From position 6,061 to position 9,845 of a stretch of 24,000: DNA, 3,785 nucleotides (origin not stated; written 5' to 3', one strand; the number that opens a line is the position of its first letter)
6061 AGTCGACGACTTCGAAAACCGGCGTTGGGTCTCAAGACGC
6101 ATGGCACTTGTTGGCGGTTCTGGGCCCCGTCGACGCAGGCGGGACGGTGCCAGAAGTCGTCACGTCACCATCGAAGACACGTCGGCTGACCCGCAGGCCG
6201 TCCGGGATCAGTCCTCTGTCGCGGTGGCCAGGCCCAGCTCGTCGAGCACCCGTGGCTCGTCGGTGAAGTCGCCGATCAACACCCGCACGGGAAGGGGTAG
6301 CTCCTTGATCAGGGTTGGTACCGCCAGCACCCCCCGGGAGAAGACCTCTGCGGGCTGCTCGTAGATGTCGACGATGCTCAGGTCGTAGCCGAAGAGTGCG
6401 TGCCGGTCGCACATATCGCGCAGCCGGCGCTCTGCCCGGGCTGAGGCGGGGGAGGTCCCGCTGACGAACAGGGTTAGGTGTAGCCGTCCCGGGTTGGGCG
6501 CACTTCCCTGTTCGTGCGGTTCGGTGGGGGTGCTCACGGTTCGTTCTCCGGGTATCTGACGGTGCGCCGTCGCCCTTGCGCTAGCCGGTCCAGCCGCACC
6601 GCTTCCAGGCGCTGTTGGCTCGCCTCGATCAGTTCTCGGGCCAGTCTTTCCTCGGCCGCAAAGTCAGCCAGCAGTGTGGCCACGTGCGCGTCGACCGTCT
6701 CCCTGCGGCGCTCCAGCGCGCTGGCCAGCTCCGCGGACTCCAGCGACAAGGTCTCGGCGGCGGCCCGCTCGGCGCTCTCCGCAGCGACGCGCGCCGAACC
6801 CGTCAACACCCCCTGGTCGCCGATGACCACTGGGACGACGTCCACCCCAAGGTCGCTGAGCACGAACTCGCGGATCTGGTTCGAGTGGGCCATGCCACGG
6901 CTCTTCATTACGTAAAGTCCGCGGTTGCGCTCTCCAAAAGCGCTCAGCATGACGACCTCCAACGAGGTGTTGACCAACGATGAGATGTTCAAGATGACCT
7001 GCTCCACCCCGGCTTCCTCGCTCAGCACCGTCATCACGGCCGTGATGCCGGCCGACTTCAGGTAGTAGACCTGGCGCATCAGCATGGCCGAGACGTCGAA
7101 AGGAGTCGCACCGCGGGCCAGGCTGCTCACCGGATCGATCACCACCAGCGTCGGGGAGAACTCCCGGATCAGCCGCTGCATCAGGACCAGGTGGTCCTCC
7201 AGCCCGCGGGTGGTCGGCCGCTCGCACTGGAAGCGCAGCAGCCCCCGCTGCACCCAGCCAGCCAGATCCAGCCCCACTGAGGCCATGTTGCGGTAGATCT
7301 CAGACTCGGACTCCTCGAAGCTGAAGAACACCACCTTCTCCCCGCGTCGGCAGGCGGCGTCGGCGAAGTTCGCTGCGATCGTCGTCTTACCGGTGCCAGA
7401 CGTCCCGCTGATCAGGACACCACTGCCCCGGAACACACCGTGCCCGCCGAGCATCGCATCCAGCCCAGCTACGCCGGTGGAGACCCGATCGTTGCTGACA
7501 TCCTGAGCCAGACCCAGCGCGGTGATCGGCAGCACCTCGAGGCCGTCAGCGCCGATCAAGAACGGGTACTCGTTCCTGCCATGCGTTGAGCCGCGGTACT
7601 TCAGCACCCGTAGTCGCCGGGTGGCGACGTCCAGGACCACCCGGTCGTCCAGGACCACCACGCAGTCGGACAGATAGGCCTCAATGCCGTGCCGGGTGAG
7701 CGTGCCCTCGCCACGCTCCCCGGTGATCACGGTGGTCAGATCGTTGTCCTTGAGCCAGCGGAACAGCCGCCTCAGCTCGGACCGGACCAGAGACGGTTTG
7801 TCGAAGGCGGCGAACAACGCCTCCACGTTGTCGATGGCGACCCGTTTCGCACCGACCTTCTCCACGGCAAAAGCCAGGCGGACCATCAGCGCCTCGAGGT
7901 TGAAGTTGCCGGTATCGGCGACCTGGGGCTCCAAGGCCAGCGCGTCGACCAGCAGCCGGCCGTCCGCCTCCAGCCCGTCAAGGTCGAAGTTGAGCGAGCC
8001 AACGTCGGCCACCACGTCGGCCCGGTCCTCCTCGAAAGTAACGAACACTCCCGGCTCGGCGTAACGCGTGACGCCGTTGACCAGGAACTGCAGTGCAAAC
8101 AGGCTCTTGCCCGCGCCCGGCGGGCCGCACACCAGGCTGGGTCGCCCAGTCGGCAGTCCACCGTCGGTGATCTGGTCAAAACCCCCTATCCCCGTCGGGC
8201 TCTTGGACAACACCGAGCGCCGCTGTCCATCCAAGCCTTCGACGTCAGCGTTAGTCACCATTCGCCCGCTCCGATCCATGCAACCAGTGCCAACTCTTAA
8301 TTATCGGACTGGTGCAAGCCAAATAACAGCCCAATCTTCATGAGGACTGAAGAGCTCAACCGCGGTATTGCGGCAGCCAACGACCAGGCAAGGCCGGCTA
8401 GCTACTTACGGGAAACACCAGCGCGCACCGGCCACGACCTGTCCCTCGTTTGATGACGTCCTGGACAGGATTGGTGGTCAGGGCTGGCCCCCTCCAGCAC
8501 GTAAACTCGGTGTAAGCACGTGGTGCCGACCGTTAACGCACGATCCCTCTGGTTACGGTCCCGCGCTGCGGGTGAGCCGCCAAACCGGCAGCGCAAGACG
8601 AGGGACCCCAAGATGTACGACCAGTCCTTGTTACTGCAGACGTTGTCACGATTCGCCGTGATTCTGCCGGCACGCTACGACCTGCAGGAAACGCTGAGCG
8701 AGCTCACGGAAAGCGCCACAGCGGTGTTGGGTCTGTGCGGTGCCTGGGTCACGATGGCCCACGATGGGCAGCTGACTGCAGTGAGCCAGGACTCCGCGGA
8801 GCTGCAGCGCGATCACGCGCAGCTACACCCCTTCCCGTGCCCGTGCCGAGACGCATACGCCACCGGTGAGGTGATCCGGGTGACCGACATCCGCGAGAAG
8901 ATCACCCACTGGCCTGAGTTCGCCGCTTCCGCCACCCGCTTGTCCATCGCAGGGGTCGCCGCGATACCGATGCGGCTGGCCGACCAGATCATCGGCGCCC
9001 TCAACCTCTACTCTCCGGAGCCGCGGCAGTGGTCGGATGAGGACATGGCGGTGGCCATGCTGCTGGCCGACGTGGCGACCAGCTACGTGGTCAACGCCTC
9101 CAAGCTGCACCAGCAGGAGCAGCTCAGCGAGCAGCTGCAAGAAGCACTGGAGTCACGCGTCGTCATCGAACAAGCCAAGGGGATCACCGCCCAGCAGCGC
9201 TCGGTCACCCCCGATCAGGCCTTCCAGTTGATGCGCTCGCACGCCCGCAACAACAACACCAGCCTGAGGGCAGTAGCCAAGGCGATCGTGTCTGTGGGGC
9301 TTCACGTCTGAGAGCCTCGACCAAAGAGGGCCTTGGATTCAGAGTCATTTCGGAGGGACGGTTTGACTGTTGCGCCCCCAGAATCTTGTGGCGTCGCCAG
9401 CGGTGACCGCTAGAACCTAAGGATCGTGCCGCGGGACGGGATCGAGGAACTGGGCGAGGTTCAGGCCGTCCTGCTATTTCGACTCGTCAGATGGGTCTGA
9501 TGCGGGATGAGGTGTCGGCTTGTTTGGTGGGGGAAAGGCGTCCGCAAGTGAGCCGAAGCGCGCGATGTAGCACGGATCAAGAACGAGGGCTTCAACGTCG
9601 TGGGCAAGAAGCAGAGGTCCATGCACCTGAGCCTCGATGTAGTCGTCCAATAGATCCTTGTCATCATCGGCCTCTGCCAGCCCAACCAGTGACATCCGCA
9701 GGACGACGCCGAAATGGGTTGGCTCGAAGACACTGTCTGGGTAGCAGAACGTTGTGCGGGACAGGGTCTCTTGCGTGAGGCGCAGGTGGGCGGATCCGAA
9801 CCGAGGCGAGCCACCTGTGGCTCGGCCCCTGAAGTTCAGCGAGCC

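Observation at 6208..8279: KaiA-less kaiC-kaiB timer module with a coiled-coil-like C-terminal extension on KaiC, in an actinobacterial-type genome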

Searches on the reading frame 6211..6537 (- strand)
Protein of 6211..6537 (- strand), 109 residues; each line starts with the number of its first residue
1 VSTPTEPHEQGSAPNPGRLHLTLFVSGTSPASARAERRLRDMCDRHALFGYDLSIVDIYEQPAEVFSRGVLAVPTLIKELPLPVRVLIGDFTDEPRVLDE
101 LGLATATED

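Call 3: search_protein_families(library=pfam, proteins=[window:6211-6537:-], max_evalue=0.01)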
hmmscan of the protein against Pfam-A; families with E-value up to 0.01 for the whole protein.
window:6211-6537:- (109 aa): 1 family
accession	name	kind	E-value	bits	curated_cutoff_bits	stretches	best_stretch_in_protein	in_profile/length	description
PF07689.18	KaiB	-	1.6e-17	63.4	27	1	23-97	2-76/82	KaiB domain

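Call 4: search_protein_families(library=ncbifam, proteins=[window:6211-6537:-], max_evalue=0.01)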
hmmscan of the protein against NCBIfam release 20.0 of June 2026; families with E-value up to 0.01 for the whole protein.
window:6211-6537:- (109 aa): 3 families
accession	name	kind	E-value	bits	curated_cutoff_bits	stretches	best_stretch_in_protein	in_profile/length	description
NF006798.0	PRK09301.1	equivalog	3.7e-14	52.7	110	1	21-103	9-91/105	circadian clock protein KaiB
TIGR02654.1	circ_KaiB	equivalog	1.6e-13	50.5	145.3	1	21-99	6-84/87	circadian clock protein KaiB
NF006800.0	PRK09303.1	equivalog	2.1e-05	23.6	342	1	15-89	11-85/383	histidine kinase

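Call 9: search_solved_structures(query=window:6211-6537:-, show_alignments=3, max_evalue=0.01)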
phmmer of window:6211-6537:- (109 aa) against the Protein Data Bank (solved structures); distinct sequences matched with E-value up to 0.01: 11.
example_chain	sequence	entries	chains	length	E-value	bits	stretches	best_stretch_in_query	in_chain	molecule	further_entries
8fwj_M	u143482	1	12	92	3.3e-15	59.5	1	20-101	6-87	Circadian clock protein KaiB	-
4kso_C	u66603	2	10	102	6.8e-13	52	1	21-103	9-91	Circadian clock protein KaiB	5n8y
1r5p_A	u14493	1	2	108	2e-12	50.5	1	21-103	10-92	circadian oscillation regulator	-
1wwj_A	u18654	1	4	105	2.5e-12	50.2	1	21-103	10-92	Circadian clock protein kaiB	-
5jwq_B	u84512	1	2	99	8.1e-12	48.5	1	20-103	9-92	Circadian clock protein KaiB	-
5jwo_B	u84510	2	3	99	1.1e-11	48.1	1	20-103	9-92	Circadian clock protein KaiB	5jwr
2qke_A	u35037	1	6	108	1.6e-11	47.6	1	20-103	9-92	Circadian clock protein kaiB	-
5jyt_A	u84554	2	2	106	1.8e-11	47.5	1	20-103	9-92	Circadian clock protein KaiB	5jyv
1vgl_A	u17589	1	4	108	1.2e-10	44.8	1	20-103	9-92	Circadian clock protein kaiB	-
4kun_A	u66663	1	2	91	6.9e-10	42.4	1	18-101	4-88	Hypothetical protein Lpp1115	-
8ubh_A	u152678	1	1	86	9e-07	32.3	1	22-94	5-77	Circadian oscillation regulator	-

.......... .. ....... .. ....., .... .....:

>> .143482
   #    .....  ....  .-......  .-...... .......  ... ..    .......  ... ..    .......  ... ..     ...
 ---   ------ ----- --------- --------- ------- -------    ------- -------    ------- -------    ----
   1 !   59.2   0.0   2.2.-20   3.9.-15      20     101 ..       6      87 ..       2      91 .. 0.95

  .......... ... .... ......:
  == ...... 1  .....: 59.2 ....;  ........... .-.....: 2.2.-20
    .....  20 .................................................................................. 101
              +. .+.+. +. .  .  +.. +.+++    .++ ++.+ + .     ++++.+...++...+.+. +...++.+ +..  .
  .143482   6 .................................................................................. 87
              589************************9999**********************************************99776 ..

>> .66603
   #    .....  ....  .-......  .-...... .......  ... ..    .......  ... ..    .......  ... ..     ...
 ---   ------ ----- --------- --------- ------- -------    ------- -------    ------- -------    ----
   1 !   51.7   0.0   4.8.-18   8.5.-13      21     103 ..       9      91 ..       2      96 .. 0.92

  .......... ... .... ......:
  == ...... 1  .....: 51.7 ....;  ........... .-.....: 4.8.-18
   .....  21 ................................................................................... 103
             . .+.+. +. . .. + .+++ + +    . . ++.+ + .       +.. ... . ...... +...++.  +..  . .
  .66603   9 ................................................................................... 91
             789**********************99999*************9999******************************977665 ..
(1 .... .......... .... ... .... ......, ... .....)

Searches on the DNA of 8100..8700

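Call 18: search_rna_families(source=window, start=8100, end=8700, threshold=evalue, max_evalue=10)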
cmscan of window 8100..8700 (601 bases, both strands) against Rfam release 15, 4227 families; matches with E-value up to 10: 1.
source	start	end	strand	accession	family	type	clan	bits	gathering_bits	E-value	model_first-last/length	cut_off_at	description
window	8203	8268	-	RF00181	SNORD113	Gene; snRNA; snoRNA; CD-box;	CL00069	14.9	36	7.3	1-74/74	no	Small nucleolar RNA SNORD113/SNORD114 family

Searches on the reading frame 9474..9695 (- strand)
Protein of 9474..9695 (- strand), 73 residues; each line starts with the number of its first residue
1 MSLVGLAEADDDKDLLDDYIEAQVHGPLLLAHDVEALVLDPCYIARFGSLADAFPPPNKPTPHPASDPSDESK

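Call 11: search_protein_families(library=pfam, proteins=[window:9474-9695:-], max_evalue=0.0001)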
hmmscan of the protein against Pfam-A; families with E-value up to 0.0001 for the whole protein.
window:9474-9695:- (73 aa): 1 family
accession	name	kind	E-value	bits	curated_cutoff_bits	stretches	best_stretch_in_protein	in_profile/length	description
PF12294.13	DUF3626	-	1.6e-09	37.7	27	1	13-44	174-205/301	Protein of unknown function (DUF3626)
